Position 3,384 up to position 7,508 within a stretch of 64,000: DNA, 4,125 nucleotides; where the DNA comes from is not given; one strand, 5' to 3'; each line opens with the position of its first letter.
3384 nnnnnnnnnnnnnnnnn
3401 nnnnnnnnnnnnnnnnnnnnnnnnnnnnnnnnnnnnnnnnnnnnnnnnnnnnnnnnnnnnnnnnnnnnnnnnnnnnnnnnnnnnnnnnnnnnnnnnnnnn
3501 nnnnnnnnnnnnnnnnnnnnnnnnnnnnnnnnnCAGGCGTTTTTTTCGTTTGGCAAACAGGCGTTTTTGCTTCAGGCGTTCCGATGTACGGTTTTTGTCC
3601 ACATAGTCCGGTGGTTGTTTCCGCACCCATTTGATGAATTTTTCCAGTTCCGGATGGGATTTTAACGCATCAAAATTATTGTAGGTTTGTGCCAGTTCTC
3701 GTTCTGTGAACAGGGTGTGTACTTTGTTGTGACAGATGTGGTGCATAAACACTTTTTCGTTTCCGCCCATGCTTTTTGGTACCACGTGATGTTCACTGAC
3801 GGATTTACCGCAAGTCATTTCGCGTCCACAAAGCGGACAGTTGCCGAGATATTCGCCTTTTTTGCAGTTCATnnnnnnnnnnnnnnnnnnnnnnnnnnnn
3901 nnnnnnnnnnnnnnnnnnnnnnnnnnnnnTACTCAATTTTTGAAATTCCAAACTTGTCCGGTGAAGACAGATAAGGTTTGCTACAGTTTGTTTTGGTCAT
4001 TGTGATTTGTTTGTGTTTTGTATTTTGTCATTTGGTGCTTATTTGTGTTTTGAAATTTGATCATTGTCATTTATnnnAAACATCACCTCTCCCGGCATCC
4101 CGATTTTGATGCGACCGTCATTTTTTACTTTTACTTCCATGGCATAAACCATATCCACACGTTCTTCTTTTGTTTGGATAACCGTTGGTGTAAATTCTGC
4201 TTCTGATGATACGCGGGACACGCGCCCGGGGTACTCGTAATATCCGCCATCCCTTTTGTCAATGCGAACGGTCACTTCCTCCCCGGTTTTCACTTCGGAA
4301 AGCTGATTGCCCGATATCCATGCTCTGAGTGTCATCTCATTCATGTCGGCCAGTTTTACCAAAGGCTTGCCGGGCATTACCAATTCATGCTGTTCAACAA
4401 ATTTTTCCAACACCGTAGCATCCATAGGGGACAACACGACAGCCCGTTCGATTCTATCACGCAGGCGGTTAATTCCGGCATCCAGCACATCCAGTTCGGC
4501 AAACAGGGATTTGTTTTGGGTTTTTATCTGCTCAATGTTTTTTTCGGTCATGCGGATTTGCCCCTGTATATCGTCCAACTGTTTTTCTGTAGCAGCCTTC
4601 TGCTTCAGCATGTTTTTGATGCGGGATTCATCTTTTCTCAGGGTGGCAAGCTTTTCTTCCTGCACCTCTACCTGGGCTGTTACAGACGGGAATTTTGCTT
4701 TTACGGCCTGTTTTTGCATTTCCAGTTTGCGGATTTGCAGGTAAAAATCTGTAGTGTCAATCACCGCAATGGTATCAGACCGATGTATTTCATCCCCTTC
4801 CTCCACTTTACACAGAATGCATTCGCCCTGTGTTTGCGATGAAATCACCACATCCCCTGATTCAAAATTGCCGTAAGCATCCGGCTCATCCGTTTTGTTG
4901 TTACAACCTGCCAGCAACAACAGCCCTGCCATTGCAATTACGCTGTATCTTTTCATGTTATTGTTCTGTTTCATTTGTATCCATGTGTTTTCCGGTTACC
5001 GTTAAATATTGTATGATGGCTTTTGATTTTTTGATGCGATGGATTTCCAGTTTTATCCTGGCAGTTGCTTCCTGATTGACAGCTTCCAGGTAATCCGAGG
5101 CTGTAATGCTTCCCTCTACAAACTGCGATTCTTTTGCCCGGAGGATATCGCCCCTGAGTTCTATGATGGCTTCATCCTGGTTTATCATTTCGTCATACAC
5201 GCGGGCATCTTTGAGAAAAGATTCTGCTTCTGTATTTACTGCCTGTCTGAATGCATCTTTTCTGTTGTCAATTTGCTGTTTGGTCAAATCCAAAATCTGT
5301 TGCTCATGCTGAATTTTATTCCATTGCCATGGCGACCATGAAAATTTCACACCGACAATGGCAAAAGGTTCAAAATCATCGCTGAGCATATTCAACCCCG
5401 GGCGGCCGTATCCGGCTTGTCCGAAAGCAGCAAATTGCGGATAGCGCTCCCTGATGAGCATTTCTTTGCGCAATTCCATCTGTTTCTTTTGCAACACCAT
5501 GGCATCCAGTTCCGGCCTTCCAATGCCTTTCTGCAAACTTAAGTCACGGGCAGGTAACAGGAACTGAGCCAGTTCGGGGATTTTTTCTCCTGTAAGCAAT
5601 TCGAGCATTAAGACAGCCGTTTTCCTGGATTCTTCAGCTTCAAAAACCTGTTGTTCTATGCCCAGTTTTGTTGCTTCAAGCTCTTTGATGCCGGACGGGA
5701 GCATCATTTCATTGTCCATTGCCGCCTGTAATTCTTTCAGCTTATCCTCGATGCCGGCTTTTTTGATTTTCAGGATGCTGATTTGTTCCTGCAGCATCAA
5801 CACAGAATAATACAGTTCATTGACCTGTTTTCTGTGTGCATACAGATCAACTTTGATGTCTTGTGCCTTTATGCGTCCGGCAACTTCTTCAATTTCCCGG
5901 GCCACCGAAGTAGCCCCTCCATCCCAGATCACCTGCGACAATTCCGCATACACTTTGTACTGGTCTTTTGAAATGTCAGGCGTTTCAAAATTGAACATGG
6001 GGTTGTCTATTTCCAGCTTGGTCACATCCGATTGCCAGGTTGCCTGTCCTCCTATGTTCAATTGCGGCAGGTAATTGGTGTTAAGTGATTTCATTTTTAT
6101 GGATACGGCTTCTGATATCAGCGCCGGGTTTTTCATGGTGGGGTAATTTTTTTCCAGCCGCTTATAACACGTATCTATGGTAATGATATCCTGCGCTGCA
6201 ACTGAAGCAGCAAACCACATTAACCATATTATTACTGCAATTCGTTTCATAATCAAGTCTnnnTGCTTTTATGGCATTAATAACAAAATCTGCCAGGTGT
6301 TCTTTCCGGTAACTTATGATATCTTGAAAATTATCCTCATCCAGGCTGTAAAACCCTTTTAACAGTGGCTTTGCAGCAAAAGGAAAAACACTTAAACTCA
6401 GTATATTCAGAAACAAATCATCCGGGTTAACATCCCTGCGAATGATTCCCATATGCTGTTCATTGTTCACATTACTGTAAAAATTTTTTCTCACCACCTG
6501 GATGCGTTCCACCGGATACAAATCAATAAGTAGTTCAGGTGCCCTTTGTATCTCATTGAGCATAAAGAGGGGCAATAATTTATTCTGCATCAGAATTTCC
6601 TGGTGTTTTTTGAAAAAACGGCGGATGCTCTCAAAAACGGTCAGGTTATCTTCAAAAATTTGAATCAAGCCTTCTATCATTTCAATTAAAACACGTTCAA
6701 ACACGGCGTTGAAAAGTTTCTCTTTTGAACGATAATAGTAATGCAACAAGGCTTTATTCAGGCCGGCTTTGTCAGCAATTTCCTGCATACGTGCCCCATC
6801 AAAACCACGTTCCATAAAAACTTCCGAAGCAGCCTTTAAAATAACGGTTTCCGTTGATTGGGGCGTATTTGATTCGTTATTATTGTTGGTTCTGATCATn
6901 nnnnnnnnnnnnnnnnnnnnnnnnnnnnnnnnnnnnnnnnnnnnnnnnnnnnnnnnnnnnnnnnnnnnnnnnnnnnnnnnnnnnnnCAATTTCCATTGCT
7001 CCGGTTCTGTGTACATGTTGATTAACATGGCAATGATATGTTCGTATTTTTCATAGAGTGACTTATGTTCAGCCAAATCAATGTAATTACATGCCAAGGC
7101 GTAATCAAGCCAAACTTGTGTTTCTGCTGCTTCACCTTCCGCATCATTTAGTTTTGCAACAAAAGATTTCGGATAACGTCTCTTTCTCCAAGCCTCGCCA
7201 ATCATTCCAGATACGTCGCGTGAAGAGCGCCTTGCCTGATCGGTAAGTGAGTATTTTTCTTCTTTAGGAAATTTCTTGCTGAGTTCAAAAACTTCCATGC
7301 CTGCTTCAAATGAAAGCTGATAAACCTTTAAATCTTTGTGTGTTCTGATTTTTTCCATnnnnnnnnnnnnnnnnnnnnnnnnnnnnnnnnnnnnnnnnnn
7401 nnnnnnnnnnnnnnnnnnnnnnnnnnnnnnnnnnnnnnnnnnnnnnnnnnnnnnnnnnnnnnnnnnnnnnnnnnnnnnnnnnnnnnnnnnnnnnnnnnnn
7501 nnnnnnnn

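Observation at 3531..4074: HNH nuclease ORF plus hairpin cassette wedged between the HlyD and ATPase genes, translationally coupled to the ATPase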

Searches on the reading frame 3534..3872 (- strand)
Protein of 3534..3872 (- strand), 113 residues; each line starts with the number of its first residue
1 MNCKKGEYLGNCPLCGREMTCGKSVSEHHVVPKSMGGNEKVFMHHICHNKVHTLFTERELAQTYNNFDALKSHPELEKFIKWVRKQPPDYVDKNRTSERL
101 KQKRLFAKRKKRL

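Call 6: search_protein_families(library=pfam, proteins=[window:3534-3872:-], max_evalue=0.01)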
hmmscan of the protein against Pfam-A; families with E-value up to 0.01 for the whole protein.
window:3534-3872:- (113 aa): 1 family
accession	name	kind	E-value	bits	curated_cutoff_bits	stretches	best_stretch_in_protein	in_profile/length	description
PF14279.12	HNH_5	-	0.00046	20.5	27.5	1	12-41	1-29/56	HNH endonuclease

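Call 7: search_protein_families(library=ncbifam, proteins=[window:3534-3872:-], max_evalue=0.01)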
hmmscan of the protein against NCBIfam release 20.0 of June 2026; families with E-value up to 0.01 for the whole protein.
window:3534-3872:- (113 aa): 1 family
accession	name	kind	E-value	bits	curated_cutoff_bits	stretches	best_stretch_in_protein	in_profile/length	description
NF058586.1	HNHNucHlpB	equivalog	3.5e-21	75.5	130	1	8-103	5-99/99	HNH nuclease-like protein HlpB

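Call 17: find_homologous_proteins(query=window:3534-3872:-, max_evalue=0.001)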
Query window:3534-3872:- (113 aa): 12 proteins with E <= 0.001 among 12 candidates.
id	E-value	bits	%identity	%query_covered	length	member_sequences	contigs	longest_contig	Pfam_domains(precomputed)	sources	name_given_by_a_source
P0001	4.9e-72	257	98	100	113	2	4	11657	-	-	-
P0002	1.0e-58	214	81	100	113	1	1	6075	-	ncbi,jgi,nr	ncbi:MAG: HNH endonuclease [Candidatus Delongbacteria bacterium]|jgi:hypothetical protein|nr:HNH end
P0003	2.2e-55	203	76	99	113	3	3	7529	-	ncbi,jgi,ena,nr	ncbi:MAG TPA: hypothetical protein VJ946_14975 [Bacteroidales bacterium]|nr:hypothetical protein [Ba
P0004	5.8e-54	199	78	99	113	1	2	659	-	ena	-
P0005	2.1e-51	191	71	99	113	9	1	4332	-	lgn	-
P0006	2.3e-33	132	65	78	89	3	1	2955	-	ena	-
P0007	3.5e-31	125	57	85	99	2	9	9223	-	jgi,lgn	jgi:hypothetical protein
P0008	8.0e-30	121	60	80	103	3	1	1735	-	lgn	-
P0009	1.7e-29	120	54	83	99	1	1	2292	-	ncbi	-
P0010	2.4e-27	113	52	85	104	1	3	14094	-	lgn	-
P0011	1.1e-23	101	48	76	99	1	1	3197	-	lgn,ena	-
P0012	6.6e-21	92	45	84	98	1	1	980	-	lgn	-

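Call 18: search_solved_structures(query=window:3534-3872:-, max_evalue=1, show_alignments=2)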
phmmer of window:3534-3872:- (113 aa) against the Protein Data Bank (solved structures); distinct sequences matched with E-value up to 1: 1.
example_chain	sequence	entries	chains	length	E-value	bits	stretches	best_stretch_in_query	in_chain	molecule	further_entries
6me0_C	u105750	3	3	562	0.00055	23.1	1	10-53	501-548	Maturase reverse transcriptase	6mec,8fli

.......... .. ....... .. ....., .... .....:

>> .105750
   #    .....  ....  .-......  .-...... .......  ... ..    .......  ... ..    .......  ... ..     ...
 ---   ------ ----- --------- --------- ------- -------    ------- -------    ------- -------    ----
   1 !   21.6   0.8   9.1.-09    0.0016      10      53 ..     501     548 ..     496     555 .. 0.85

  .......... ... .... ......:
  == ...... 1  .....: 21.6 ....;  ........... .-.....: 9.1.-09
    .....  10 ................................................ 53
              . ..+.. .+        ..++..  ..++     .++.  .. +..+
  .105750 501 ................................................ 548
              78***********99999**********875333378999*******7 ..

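Call 21: find_related_loci(query=A1, collection=genome_contigs, flank=4000)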
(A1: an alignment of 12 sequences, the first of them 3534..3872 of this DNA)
Query A1 (113 aa) in genome_contigs; peptide patterns used: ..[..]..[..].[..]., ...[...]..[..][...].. (x = any residue, [..] = any of these).
448 stretches matched a pattern; 362 encode a relative of the query (tblastn E <= 1e-3); the best 80 are kept; 80 distinct loci.
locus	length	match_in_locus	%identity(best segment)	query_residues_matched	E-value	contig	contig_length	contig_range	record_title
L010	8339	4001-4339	100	1-113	1e-75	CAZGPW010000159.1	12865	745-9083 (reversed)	MAG TPA_asm: uncultured Bacteroidales bacterium isolate SRP067234_co1_134 genome assembly, contig: k99_512668, whole gen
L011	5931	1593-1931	81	1-113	6e-62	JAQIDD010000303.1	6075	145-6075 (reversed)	MAG: Candidatus Delongbacteria bacterium isolate GH39 k119_415942, whole genome shotgun sequence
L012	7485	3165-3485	75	1-107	1e-55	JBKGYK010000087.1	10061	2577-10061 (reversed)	MAG: Bacteroidales bacterium isolate C1M08_4 NODE_4663_length_10061_cov_21.955827, whole genome shotgun sequence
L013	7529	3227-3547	75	1-107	2e-55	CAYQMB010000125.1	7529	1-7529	MAG TPA_asm: uncultured Bacteroidales bacterium isolate binchicken_co13_395 genome assembly, contig: NODE_16363_length_7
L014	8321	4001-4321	70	1-107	7e-53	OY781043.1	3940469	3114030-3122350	MAG: Bacteroidales bacterium isolate 41a8a640-8181-446c-a524-684717726101 genome assembly, chromosome: 1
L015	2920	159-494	67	1-112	2e-51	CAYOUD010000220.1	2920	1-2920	MAG TPA_asm: uncultured Bacteroidales bacterium isolate binchicken_co181_626 genome assembly, contig: NODE_84487_length_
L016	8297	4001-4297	49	5-103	8e-37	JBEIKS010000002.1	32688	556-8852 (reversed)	MAG: Burkholderiaceae bacterium isolate Sample-104-S4-bin-59 Sample_104_S4-bin_59-k141_2250276, whole genome shotgun seq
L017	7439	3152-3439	59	9-104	1e-36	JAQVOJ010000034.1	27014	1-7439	MAG: Bacteroidales bacterium isolate STF1_178 NODE_4009_length_27014_cov_11.498494_Sandtown_F1, whole genome shotgun seq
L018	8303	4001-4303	50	5-105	1e-36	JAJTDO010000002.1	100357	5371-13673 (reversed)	MAG: Burkholderiales bacterium isolate 49632_E5.1 Sample_49632_scaffold_59, whole genome shotgun sequence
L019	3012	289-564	52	12-103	8e-35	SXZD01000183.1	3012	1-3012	MAG: Burkholderiales bacterium isolate F1-20-MAGs102 F1-20__c554545, whole genome shotgun sequence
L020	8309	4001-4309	47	11-113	9e-34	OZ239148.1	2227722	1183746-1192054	Burkholderiales bacterium isolate MsE-M47 genome assembly, chromosome: MsE-M47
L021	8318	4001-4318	47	7-106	2e-33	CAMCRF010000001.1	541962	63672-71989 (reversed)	MAG: Bordetella parapertussis isolate MiE-22jul19-52 genome assembly, contig: MiE-22jul19-C2, whole genome shotgun seque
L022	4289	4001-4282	49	6-99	7e-33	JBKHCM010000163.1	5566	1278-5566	MAG: Alphaproteobacteria bacterium isolate D1M02_6 NODE_5813_length_5566_cov_8.621666, whole genome shotgun sequence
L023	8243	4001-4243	56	12-92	1e-32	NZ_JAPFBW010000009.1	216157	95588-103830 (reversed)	Aquabacterium sp. A7-Y contig00009, whole genome shotgun sequence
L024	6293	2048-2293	54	9-90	2e-32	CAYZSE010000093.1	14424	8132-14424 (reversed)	MAG TPA_asm: uncultured Geminicoccaceae bacterium isolate SRP141376_co5_48 genome assembly, contig: NODE_10329_length_14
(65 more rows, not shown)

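Call 27: search_protein_representatives(alignment_id=A1)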
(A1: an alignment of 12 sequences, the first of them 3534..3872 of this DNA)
Query: 12 sequences, 104 profile positions. Proteins with E-value up to 0.001 (for the whole library): 1638; up to 1e-10: 490; up to 1e-30: 10. The best 150 are listed.
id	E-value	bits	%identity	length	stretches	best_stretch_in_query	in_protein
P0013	7.1e-40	151.5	-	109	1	4-103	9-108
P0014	2.5e-34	133.7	-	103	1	8-101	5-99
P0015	3.3e-33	130.1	-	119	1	4-100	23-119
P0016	4.0e-33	129.9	-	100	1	6-101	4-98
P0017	1.7e-32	127.8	-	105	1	3-98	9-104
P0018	9.8e-32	125.4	-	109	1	6-102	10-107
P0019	3.2e-31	123.7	-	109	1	4-103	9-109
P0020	5.3e-31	123.0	-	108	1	6-103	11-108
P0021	7.9e-31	122.5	-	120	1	6-100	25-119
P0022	1.0e-30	122.1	-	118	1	8-102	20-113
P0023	1.7e-30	121.4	-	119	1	5-99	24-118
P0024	2.9e-30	120.6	-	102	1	7-104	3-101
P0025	3.0e-30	120.6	-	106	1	6-101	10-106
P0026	3.2e-30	120.5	-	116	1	6-97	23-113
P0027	4.3e-30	120.1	-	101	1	6-100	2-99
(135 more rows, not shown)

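Call 42: search_protein_families(library=padloc, proteins=[window:3534-3872:-], max_evalue=0.01)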
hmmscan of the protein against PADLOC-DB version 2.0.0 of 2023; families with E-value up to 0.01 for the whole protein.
window:3534-3872:- (113 aa): 0 families

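Call 43: search_protein_families(library=phrogs, proteins=[window:3534-3872:-], max_evalue=0.01)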
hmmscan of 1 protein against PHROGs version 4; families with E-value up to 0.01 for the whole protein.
window:3534-3872:- (113 aa): 1 family
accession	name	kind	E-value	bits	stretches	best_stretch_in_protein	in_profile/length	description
phrog_6050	-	DNA, RNA and nucleotide metabolism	0.00049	20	1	10-56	312-362/402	HNH endonuclease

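Call 52: predict_structure(alignment_id=A1)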
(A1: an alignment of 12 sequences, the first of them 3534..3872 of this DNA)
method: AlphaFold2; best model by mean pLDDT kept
length: 113 residues; sequences in the alignment: 12
mean_pLDDT: 81.8   pTM: 0.67
mean pLDDT of the five models: 81.8, 81.5, 81.2, 80.4, 80.3
residues with pLDDT >= 90: 34; 70-90: 57; 50-70: 20; < 50: 2
segments of 3 or more residues with pLDDT < 50: none
pLDDT, mean of each block of 10 residues (from residue 1): 74 90 83 87 90 89 91 92 81 56 71 65
secondary structure, 60 per line:
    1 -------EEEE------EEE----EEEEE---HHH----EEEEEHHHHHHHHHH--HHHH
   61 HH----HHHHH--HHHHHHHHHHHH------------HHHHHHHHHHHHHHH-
elements in order: E8-11 E18-20 E25-29 E40-44 H45-54 H57-62 H67-71 H74-85 H98-112

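Call 57: fold_search(model_id=the predicted structure, library=pdb)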
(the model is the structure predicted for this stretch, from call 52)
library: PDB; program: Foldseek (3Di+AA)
matches with E <= 10: 89; with E <= 0.001: 0
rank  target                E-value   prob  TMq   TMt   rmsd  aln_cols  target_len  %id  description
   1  3fc3_A                2.9e-01  0.30  0.29  0.20   7.1        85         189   21  Crystal structure of the beta-beta-alpha-Me type II restriction endonuclease Hpy99I (released 2009-03-31)
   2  5vgb_A                3.5e-01  0.35  0.34  0.29   8.4        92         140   17  Crystal structure of NmeCas9 HNH domain bound to anti-CRISPR AcrIIC1 (released 2017-08-30)
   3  4h9d_B                4.0e-01  0.80  0.37  0.46   4.3        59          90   25  Crystal Structure of Mn-dependent Gme HNH nicking endonuclease from Geobacter metallireducens GS-15, Northeast Structu (released 2012-10-10)
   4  9j2g_A                4.5e-01  0.28  0.33  0.28   8.7        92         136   16  Crystal structure of Nme1Cas9 HNH domain bound to anti-CRISPR AcrIIC1Vei (released 2026-03-04)
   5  2cs2_MODEL_1_A        5.1e-01  0.14  0.30  0.26  14.0       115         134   16  Solution structure of the second Zn-finger domain of poly(ADP-ribose) polymerase-1 (released 2005-11-20)
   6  4l0k_A                5.5e-01  0.30  0.33  0.20   6.6        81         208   17  Crystal structure of a type II restriction endonuclease (released 2014-05-14)
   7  8sfo_A                1.0e+00  0.04  0.17  0.03  13.0        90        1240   13  WT CRISPR-Cas12a with a 20bp R-loop and nontarget strand in the RuvC active site. (released 2024-07-03)
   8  7qca_LW0              1.1e+00  0.08  0.25  0.27  23.8       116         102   14  Spraguea lophii ribosome (released 2022-11-30)
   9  9j9h_AI               1.2e+00  0.08  0.25  0.32   7.6        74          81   11  High-resolution cryo-EM structure of the Plasmodium falciparum 80S ribosome bound to RACK1 and E-tRNA (released 2025-06-04)
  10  6tmf_W                1.5e+00  0.18  0.26  0.45   3.4        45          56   20  Structure of an archaeal ABCE1-bound ribosomal post-splitting complex (released 2020-02-12)
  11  3j6x_21               1.5e+00  0.12  0.26  0.32   7.6        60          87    7  S. cerevisiae 80S ribosome bound with Taura syndrome virus (TSV) IRES, 5 degree rotation (Class II) (released 2014-06-11)
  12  2dmj_MODEL_1_A        1.5e+00  0.12  0.31  0.33  12.4        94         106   13  Solution structure of the first zf-PARP domain of human Poly(ADP-ribose)polymerase-1 (released 2007-04-24)
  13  5xyi_a                1.5e+00  0.06  0.21  0.24  10.8        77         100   18  Small subunit of Trichomonas vaginalis ribosome (released 2017-08-30)
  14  9lgi_A                1.6e+00  0.09  0.32  0.06  16.7       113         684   14  Cryo-EM structure of a type II-D CRISPR-Cas9 in complex with single-guided RNA and double-stranded DNA (released 2025-08-20)
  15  4av1_B                1.7e+00  0.13  0.32  0.36  10.9        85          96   15  Crystal structure of the human PARP-1 DNA binding domain in complex with DNA (released 2012-06-13)
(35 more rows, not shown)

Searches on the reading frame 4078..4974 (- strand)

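Call 6: search_protein_families(library=pfam, proteins=[window:4078-4974:-], max_evalue=0.01)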
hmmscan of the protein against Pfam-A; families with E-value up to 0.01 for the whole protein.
window:4078-4974:- (299 aa): 9 families
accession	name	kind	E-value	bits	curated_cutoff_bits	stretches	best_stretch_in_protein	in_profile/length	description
PF13437.12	HlyD_3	-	9.1e-14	52.5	22.2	1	179-286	1-96/106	HlyD family secretion protein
PF16576.10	HlyD_D23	-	3.5e-09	36.7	30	1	132-258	77-187/214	Barrel-sandwich domain of CusB or HlyD membrane-fusion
PF13851.11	GAS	-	7.6e-05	22.6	32.3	1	80-179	34-133/200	Growth-arrest specific micro-tubule binding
PF14257.11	DUF4349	-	0.0012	18.6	27.7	1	98-158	83-142/213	Domain of unknown function (DUF4349)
PF16331.10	TolA_bind_tri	-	0.0024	18.4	30.1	1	116-163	17-64/76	TolA binding protein trimerisation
PF06156.18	YabA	-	0.003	18.6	30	0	131-177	8-54/103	Initiation control protein YabA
PF17082.10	Spc29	-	0.0032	17.8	31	1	115-172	106-166/245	Spindle Pole Component 29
PF14662.11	KASH_CCD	-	0.0035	17.8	43.3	1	74-178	3-114/191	Coiled-coil region of CCDC155 or KASH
PF12700.13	HlyD_2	-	0.0046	16.2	25.1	1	195-242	249-295/416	HlyD family secretion protein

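Call 7: search_protein_families(library=ncbifam, proteins=[window:4078-4974:-], max_evalue=0.01)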
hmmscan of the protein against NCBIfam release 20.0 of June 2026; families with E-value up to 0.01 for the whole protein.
window:4078-4974:- (299 aa): 24 families
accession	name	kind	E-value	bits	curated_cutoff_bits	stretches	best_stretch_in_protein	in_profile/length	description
NF002939.0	PRK03598.1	equivalog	4.7e-24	85.2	393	1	25-297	28-323/332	secretion protein HlyD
TIGR01730.1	RND_mfp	subfamily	4.5e-23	81.7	94.9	1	41-260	26-215/322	efflux RND transporter periplasmic adaptor subunit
TIGR00998.1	8a0101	subfamily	4.3e-17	62.1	390.8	2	131-256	160-282/334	EmrA/EmrK family multidrug efflux transporter periplasmic adaptor subunit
TIGR01843.1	type_I_hlyD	subfamily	5.5e-11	42.1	208.65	2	111-285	203-374/422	HlyD family type I secretion periplasmic adaptor subunit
NF007785.0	PRK10476.1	equivalog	9.5e-11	41.1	376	1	12-238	18-269/347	multidrug transporter subunit MdtN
TIGR00999.1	8a0102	subfamily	3.6e-10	39.4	319.3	1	60-259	1-171/271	CzcB/NccB family metal efflux transporter periplasmic adaptor subunit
NF008606.0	PRK11578.1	equivalog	7.8e-10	38.4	342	1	43-236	63-245/371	macrolide transporter subunit MacA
TIGR03794.1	NHLM_micro_HlyD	equivalog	6.4e-08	31.9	156.2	2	42-85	59-102/421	NHLP bacteriocin system secretion protein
TIGR02971.1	heterocyst_DevB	subfamily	1.6e-06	27.8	129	1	167-284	194-306/327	ABC exporter membrane fusion protein, DevB family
NF011715.0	PRK15136.1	equivalog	3.2e-06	26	563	1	32-252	54-289/390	multidrug efflux MFS transporter periplasmic adaptor subunit EmrA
NF002572.0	PRK02224.1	equivalog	3.6e-06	25.6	1087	1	75-200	216-318/888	DNA double-strand break repair ATPase Rad50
NF045487.1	ASRP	equivalog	4.8e-05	22.2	300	1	84-175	154-406/593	archaea-specific SMC-related protein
NF007850.1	PRK10559.1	equivalog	0.00019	20.6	400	1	119-236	90-206/303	p-hydroxybenzoic acid efflux pump subunit AaeA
TIGR04211.1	SH3_and_anchor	equivalog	0.00022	20.9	65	1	84-177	64-157/198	TIGR04211 family SH3 domain-containing protein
NF052320.1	Cbp1_fam_LP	subfamily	0.00049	19.7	90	1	10-176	4-168/286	Cbp1 family collagen-binding glycoprotein adhesin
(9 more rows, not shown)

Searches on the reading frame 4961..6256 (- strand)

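Call 6: search_protein_families(library=pfam, proteins=[window:4961-6256:-], max_evalue=0.01)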
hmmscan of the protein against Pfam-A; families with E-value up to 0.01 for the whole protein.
window:4961-6256:- (432 aa): 1 family
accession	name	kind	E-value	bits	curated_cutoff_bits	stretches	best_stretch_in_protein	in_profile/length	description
PF02321.23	OEP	-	4.4e-27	95.5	22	2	242-422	10-187/187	Outer membrane efflux protein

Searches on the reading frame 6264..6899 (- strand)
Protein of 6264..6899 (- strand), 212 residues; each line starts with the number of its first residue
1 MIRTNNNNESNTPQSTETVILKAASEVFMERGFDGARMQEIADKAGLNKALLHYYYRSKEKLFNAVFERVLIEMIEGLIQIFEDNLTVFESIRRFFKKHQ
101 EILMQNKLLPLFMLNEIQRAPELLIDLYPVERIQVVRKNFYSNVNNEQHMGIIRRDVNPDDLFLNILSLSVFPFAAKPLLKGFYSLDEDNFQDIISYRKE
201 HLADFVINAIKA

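Call 6: search_protein_families(library=pfam, proteins=[window:6264-6899:-], max_evalue=0.01)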
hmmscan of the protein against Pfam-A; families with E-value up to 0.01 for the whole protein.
window:6264-6899:- (212 aa): 2 families
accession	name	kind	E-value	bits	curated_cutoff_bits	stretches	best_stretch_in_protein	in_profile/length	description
PF00440.29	TetR_N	-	1.2e-16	60.7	24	1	20-66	1-47/47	Bacterial regulatory proteins, tetR family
PF17938.6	TetR_C_29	-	6e-05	23.6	26.2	1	148-204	62-117/119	Tetracyclin repressor-like, C-terminal domain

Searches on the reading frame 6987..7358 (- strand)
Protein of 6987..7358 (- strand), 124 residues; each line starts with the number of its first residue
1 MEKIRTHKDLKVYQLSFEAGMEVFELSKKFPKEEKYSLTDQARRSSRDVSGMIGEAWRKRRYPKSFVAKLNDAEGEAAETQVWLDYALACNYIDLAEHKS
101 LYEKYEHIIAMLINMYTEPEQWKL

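Call 6: search_protein_families(library=pfam, proteins=[window:6987-7358:-], max_evalue=0.01)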
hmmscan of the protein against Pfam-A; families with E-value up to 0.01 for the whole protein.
window:6987-7358:- (124 aa): 2 families
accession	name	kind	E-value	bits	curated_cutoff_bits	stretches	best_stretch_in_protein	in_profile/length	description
PF05635.17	23S_rRNA_IVP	-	1.5e-28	99.6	33.8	1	8-113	1-105/106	23S rRNA-intervening sequence protein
PF22296.2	bAvd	-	0.0019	19.1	40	1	23-113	14-101/107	bAvd-like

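Call 7: search_protein_families(library=ncbifam, proteins=[window:6987-7358:-], max_evalue=0.01)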
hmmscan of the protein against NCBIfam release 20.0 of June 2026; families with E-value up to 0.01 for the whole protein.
window:6987-7358:- (124 aa): 4 families
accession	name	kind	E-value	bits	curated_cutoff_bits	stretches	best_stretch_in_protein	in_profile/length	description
TIGR02436.1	TIGR02436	subfamily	2.7e-24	85.5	24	1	12-116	1-105/109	four helix bundle protein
NF008911.0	PRK12275.1-2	subfamily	1.7e-14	54.3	137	1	4-114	1-110/118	hypothetical protein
NF008912.0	PRK12275.1-6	subfamily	6e-07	29.5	124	1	7-117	3-109/117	hypothetical protein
NF033474.1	DivGenRetAVD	equivalog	0.00011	22.5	80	1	23-104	14-91/104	diversity-generating retroelement protein Avd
